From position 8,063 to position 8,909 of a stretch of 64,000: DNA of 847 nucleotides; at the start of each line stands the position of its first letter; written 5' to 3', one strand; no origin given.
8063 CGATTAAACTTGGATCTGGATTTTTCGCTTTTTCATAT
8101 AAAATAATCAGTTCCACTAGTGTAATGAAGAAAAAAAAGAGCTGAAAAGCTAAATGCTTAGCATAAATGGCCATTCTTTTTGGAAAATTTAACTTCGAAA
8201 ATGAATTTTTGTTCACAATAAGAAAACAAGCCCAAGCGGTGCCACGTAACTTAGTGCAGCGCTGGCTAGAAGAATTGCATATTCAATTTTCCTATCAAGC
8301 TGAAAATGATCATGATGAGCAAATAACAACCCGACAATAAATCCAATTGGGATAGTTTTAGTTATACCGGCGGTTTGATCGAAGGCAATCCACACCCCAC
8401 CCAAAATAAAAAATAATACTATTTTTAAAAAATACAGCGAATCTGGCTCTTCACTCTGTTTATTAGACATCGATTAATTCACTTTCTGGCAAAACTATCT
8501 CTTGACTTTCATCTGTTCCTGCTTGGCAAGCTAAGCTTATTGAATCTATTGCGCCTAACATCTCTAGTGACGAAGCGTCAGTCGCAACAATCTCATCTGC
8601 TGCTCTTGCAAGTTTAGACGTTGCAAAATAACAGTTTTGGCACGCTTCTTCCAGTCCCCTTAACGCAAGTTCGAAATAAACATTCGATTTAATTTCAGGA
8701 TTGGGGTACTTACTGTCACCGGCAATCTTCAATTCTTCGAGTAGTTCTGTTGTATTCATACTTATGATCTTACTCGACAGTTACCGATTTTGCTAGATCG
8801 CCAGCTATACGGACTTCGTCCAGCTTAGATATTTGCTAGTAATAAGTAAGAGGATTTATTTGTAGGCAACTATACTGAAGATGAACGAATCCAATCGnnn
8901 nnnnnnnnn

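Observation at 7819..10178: Six-gene ORFan cassette splits rpsJ from rplC inside the S10 ribosomal operon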

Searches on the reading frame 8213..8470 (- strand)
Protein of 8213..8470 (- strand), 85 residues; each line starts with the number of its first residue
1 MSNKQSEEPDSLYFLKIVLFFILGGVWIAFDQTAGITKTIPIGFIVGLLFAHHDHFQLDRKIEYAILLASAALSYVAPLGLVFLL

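Call 3: search_protein_families(library=pfam, proteins=[window:8213-8470:-], max_evalue=1)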
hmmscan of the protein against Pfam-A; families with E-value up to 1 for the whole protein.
window:8213-8470:- (85 aa): 2 families
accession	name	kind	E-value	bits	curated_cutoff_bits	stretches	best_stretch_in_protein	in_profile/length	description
PF09472.15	MtrF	-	0.15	11.9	22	1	33-51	34-52/62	Tetrahydromethanopterin S-methyltransferase, F subunit (MtrF)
PF12113.13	SVM_signal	-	0.3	11.6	22.4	1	11-24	7-20/33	SVM protein signal sequence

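Call 4: search_protein_families(library=ncbifam, proteins=[window:8213-8470:-], max_evalue=1)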
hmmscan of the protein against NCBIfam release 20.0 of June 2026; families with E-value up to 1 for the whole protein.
window:8213-8470:- (85 aa): 1 family
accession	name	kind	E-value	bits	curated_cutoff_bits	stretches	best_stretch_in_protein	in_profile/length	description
NF041635.1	STM3941_fam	subfamily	0.075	12.9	40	1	15-52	9-47/157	STM3941 family protein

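Call 14: find_homologous_proteins(query=window:8213-8470:-, max_evalue=0.001)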
Query window:8213-8470:- (85 aa): 37 proteins with E <= 0.001 among 40 candidates.
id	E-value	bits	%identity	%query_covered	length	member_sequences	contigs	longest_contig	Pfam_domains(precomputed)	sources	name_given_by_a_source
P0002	4.8e-48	178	100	100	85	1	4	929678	-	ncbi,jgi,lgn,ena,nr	ncbi:TPA: hypothetical protein EYO12_01550 [Candidatus Saccharibacteria bacterium]|jgi:hypothetical 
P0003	1.9e-42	161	86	100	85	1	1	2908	-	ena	-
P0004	4.1e-37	144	76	100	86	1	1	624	-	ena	-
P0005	1.6e-35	138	72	100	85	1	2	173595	-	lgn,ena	-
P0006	2.9e-35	138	75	99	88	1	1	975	-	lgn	-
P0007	2.5e-33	131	67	100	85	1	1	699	-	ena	-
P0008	1.4e-32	129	64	99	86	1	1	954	-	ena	-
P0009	6.6e-31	124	66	99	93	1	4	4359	-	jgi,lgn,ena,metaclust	metaclust:\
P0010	5.5e-29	118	67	93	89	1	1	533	-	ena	-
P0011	2.3e-25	106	64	95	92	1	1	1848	-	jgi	-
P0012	3.3e-22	96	56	92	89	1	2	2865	-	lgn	-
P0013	9.7e-22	95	50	96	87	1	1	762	-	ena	-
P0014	4.4e-21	92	52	95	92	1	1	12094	-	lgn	-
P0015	1.3e-19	88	49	95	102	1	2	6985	-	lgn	-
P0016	1.5e-19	88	48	93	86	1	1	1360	-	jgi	-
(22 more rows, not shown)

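Call 16: find_encoding_contigs(protein=P0005, flank=6000, max_places=3)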
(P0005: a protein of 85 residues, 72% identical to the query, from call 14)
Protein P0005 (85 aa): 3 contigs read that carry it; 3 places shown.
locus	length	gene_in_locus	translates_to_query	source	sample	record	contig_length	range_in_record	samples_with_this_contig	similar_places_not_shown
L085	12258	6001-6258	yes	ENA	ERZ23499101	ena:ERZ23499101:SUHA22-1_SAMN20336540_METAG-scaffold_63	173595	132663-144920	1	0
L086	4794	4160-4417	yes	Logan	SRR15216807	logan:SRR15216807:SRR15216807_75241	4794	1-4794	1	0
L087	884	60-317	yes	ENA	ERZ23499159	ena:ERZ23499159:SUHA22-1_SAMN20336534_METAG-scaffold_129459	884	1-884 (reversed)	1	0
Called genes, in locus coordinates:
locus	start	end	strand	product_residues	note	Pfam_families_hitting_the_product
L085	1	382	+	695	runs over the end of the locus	PF00009:GTP_EFTU, PF03144:GTP_EFTU_D2, PF22042:EF-G_D2, PF14492:EFG_III, PF16658:RF3_C (weak), PF03764:EFG_IV, PF00679:EFG_C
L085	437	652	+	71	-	-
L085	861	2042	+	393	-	PF00009:GTP_EFTU, PF03144:GTP_EFTU_D2, PF03143:GTP_EFTU_D3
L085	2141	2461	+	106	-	-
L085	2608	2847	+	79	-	-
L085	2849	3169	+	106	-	PF00338:Ribosomal_S10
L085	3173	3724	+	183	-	-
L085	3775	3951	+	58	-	-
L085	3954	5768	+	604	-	PF13522:GATase_6, PF13537:GATase_7, PF01380:SIS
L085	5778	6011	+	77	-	-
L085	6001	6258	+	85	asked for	-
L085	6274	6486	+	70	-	-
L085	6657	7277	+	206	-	PF00297:Ribosomal_L3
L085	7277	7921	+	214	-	PF00573:Ribosomal_L4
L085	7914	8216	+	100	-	PF00276:Ribosomal_L23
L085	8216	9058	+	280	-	PF00181:Ribosomal_L2_N, PF03947:Ribosomal_L2_C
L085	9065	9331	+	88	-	PF00203:Ribosomal_S19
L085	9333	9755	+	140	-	PF00237:Ribosomal_L22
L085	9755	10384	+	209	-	PF07650:KH_2, PF05316:VAR1 (weak), PF00189:Ribosomal_S3_C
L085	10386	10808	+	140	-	PF00252:Ribosomal_L16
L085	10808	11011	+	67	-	PF00831:Ribosomal_L29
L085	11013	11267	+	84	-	PF00366:Ribosomal_S17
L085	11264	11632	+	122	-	PF00238:Ribosomal_L14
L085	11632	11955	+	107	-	PF00467:KOW, PF17136:ribosomal_L24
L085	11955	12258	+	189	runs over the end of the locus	PF00281:Ribosomal_L5, PF00673:Ribosomal_L5_C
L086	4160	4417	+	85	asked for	-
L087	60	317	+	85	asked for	-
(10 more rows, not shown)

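Call 17: find_encoding_contigs(protein=P0003, flank=6000, max_places=3)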
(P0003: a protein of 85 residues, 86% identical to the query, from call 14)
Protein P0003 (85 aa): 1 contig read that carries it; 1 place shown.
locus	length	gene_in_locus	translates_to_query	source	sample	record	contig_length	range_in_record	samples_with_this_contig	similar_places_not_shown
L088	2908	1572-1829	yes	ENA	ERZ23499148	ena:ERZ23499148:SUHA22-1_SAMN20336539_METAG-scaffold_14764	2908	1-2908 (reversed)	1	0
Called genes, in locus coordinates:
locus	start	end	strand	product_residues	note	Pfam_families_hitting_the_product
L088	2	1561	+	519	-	?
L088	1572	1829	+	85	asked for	-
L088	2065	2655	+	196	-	PF00297:Ribosomal_L3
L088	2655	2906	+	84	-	?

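Call 18: find_encoding_contigs(protein=P0009, flank=6000, max_places=4)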
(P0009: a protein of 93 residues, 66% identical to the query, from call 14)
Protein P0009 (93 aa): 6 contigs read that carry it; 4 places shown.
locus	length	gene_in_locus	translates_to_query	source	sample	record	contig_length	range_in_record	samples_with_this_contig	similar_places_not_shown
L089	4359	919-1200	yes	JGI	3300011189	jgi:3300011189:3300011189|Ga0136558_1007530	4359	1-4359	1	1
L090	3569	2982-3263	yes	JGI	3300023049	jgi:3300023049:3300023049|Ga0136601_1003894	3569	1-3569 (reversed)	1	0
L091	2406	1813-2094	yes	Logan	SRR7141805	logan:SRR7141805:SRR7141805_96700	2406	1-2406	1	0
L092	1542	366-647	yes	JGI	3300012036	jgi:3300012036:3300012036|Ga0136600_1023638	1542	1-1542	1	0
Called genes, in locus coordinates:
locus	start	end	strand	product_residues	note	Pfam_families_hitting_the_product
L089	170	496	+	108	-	PF00338:Ribosomal_S10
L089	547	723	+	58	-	-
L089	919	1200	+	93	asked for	-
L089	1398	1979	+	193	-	PF00297:Ribosomal_L3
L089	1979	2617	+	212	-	PF00573:Ribosomal_L4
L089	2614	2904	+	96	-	PF00276:Ribosomal_L23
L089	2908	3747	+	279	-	PF00181:Ribosomal_L2_N, PF03947:Ribosomal_L2_C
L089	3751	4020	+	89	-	PF00203:Ribosomal_S19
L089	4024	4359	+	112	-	?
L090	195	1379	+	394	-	PF00009:GTP_EFTU, PF03144:GTP_EFTU_D2, PF03143:GTP_EFTU_D3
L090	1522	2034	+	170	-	-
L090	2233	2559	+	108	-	PF00338:Ribosomal_S10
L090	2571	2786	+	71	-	-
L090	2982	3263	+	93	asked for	-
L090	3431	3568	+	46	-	?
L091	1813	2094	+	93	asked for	-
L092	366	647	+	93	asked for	-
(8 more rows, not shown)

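Call 22: search_protein_families(library=padloc, proteins=[window:8213-8470:-], max_evalue=0.1)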
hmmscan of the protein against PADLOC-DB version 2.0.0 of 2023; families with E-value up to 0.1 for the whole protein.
window:8213-8470:- (85 aa): 0 families

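Call 23: search_protein_families(library=phrogs, proteins=[window:8213-8470:-], max_evalue=0.1)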
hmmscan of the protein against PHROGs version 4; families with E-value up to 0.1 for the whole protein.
window:8213-8470:- (85 aa): 0 families

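Call 38: search_solved_structures(query=A1, max_evalue=10)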
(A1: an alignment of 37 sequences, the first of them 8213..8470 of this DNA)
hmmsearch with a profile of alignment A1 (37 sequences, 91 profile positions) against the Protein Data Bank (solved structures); distinct sequences matched with E-value up to 10: 2.
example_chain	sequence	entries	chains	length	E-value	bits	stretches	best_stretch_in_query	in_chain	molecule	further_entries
6n4y_A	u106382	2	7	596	0.52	13.4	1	9-66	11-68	Metabotropic glutamate receptor 5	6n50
4trq_B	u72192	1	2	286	0.8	12.8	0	54-74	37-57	Nuclear mRNA export protein THP1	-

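Call 39: search_protein_families(library=pfam, alignment_id=A1, max_evalue=1)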
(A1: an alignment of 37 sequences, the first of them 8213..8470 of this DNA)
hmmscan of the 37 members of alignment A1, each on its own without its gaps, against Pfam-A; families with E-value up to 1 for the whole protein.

A. member 1, window:8213-8470:- (85 aa): 2 families
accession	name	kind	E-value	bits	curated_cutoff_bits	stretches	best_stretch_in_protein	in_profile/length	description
PF09472.15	MtrF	-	0.15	11.9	22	1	33-51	34-52/62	Tetrahydromethanopterin S-methyltransferase, F subunit (MtrF)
PF12113.13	SVM_signal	-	0.3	11.6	22.4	1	11-24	7-20/33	SVM protein signal sequence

B. families by the number of members that match (of 37 scanned): 11 families
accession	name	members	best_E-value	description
PF01757.29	Acyl_transf_3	6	0.00031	Acyltransferase domain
PF09586.16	YfhO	6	0.036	Bacterial membrane protein YfhO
PF06624.17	RAMP4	3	0.029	Ribosome associated membrane protein RAMP4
PF12113.13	SVM_signal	3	0.3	SVM protein signal sequence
PF17310.7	DUF5357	1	0.0024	Family of unknown function (DUF5357)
PF08040.16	NADH_oxidored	1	0.058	MNLL subunit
PF12289.13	Rotavirus_VP1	1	0.064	Rotavirus VP1 C-terminal domain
PF24417.1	DUF7549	1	0.097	Family of unknown function (DUF7549)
PF02285.20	COX8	1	0.14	Cytochrome oxidase c subunit VIII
PF09472.15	MtrF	1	0.15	Tetrahydromethanopterin S-methyltransferase, F subunit (MtrF)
PF02935.21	COX7C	1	0.36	Cytochrome c oxidase subunit VIIc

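Call 43: predict_structure(alignment_id=A1)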
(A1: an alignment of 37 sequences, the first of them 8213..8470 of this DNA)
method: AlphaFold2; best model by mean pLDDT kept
length: 85 residues; sequences in the alignment: 37
mean_pLDDT: 82.7   pTM: 0.68
mean pLDDT of the five models: 82.7, 82.6, 82.4, 79.5, 56.8
residues with pLDDT >= 90: 37; 70-90: 31; 50-70: 14; < 50: 3
segments of 3 or more residues with pLDDT < 50: 1-3
pLDDT, mean of each block of 10 residues (from residue 1): 59 89 92 70 93 77 94 87 84
secondary structure, 60 per line:
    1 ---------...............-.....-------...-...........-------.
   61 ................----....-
elements in order: H10-24 E26-30 E38-40 H42-52 H60-76 E81-84

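Call 51: fold_search(model_id=the predicted structure, library=pdb)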
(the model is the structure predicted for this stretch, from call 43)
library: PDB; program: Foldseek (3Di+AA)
matches with E <= 10: 71; with E <= 0.001: 0
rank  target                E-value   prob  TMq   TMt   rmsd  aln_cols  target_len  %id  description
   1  3j9w_AG               1.8e+00  0.08  0.26  0.18   8.9        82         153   11  Cryo-EM structure of the Bacillus subtilis MifM-stalled ribosome complex (released 2015-04-29)
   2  8g7j_A                2.0e+00  0.07  0.22  0.06  10.1        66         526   14  mtHsp60 V72I apo (released 2023-07-12)
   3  7unr_g                2.1e+00  0.07  0.25  0.18   8.6        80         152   16  Pseudomonas aeruginosa 70S ribosome initiation complex bound to compact IF2-GDP (composite structure I-A) (released 2022-06-22)
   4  7v9r_F                2.3e+00  0.07  0.22  0.06  10.2        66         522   14  Crystal Structure of the heptameric EcHsp60 (released 2022-08-31)
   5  7v9r_A                2.7e+00  0.06  0.22  0.06  10.3        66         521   14  Crystal Structure of the heptameric EcHsp60 (released 2022-08-31)
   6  5xyi_R                2.9e+00  0.12  0.33  0.26   8.5        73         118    7  Small subunit of Trichomonas vaginalis ribosome (released 2017-08-30)
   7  9g30_S                2.9e+00  0.11  0.33  0.26   8.6        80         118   10  The structure of the Candida albicans ribosome with tRNA-fMet, mRNA, and compounds (GEN and MFQ) shows strong density  (released 2025-04-23)
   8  9es0_A                2.9e+00  0.06  0.22  0.06  10.0        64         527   14  ATP-bound human mitochondrial Hsp60-Hsp10 football complex (released 2025-04-09)
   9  6o8z_g                3.1e+00  0.07  0.27  0.19   8.6        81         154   11  Cryo-EM image reconstruction of the 70S Ribosome Enterococcus faecalis Class04 (released 2020-09-16)
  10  1mnf_A                3.1e+00  0.06  0.22  0.06  10.2        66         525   15  Domain motions in GroEL upon binding of an oligopeptide (released 2003-10-07)
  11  6h4n_g                3.5e+00  0.04  0.23  0.16   9.5        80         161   11  Structure of a hibernating 100S ribosome reveals an inactive conformation of the ribosomal protein S1 - 70S Hibernatin (released 2018-09-05)
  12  5jvj_A                3.7e+00  0.08  0.28  0.04   9.9        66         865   12  C4-type pyruvate phosphate dikinase: different conformational states of the nucleotide binding domain in the dimer (released 2017-04-05)
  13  7v9r_E                3.7e+00  0.05  0.22  0.06  10.2        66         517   14  Crystal Structure of the heptameric EcHsp60 (released 2022-08-31)
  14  7nhm_h                3.7e+00  0.04  0.23  0.17   9.0        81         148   12  70S ribosome from Staphylococcus aureus (released 2021-05-05)
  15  6ole_SR               4.0e+00  0.14  0.30  0.21   3.6        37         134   14  Human ribosome nascent chain complex (CDH1-RNC) stalled by a drug-like molecule with AP and PE tRNAs (released 2019-06-19)
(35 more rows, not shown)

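Call 73: find_related_loci(query=A1, collection=viral_contigs, flank=5000)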
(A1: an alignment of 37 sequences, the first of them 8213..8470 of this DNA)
Query A1 (85 aa) in viral_contigs; peptide patterns used: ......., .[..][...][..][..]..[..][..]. (x = any residue, [..] = any of these).
11 stretches matched a pattern, but none encodes a relative of the query by tblastn (E <= 1e-3).

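Call 92: fold_search(model_id=the predicted structure, library=viral)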
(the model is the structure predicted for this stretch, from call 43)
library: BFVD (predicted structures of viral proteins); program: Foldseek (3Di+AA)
matches with E <= 10: 117; with E <= 0.001: 0
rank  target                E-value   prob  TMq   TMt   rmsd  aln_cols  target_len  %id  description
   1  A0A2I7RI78            9.9e-01  0.16  0.30  0.38  12.3        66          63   17  (no name in the UniProt tables at hand)
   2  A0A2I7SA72            1.5e+00  0.16  0.36  0.31  10.4       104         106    7  (no name in the UniProt tables at hand)
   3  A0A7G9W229            2.1e+00  0.20  0.30  0.53   2.3        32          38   25  Uncharacterized protein [Arthrobacter phage Tweety19]
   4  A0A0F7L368            2.1e+00  0.09  0.32  0.26  11.0        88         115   15  Uncharacterized protein [uncultured marine virus]
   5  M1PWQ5                2.4e+00  0.06  0.26  0.04  12.1        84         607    8  (no name in the UniProt tables at hand)
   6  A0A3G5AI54            2.5e+00  0.11  0.35  0.34  15.7        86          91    6  J domain-containing protein [Sylvanvirus sp.]
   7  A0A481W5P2            2.5e+00  0.05  0.26  0.19  12.5        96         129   12  Uncharacterized protein [Pseudomonas phage Psa21]
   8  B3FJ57                2.5e+00  0.05  0.22  0.16  14.1        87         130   11  Uncharacterized protein [Pseudomonas phage 201phi2-1]
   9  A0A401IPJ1            2.7e+00  0.15  0.30  0.05   6.0        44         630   18  Wsv440-like protein [Penaeus monodon endogenous nimavirus]
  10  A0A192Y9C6            2.7e+00  0.12  0.43  0.34  11.8        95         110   13  (no name in the UniProt tables at hand)
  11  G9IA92                2.9e+00  0.08  0.29  0.31  11.3        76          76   12  (no name in the UniProt tables at hand)
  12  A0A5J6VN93            2.9e+00  0.03  0.19  0.06  12.3        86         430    8  Uncharacterized protein [Megaviridae environmental sample]
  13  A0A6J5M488            3.1e+00  0.04  0.28  0.22  13.1       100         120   20  SaV-like [uncultured Caudovirales phage]
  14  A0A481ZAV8            3.3e+00  0.15  0.35  0.41  15.1        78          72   14  Uncharacterized protein [Pithovirus LCPAC403]
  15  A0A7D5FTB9            3.3e+00  0.09  0.26  0.16   3.3        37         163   30  (no name in the UniProt tables at hand)
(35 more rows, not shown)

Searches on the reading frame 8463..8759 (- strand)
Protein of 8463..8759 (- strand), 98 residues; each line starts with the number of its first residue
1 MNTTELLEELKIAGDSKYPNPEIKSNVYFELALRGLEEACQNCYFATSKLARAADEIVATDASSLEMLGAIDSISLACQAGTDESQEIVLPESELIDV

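Call 3: search_protein_families(library=pfam, proteins=[window:8463-8759:-], max_evalue=1)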
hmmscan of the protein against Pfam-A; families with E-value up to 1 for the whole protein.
window:8463-8759:- (98 aa): 0 families

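Call 4: search_protein_families(library=ncbifam, proteins=[window:8463-8759:-], max_evalue=1)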
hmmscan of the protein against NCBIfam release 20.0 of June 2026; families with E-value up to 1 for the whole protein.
window:8463-8759:- (98 aa): 1 family
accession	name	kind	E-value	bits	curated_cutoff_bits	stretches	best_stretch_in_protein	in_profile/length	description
TIGR01941.1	nqrF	equivalog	0.014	14.4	295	1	35-93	68-123/405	NADH:ubiquinone reductase (Na(+)-transporting) subunit F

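Call 22: search_protein_families(library=padloc, proteins=[window:8463-8759:-], max_evalue=0.1)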
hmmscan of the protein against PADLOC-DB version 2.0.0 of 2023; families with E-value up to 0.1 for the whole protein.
window:8463-8759:- (98 aa): 0 families

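Call 23: search_protein_families(library=phrogs, proteins=[window:8463-8759:-], max_evalue=0.1)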
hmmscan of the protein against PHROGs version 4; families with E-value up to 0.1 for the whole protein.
window:8463-8759:- (98 aa): 0 families

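Call 81: search_solved_structures(query=window:8463-8759:-, max_evalue=1)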
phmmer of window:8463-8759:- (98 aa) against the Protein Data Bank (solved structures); distinct sequences matched with E-value up to 1: 0.
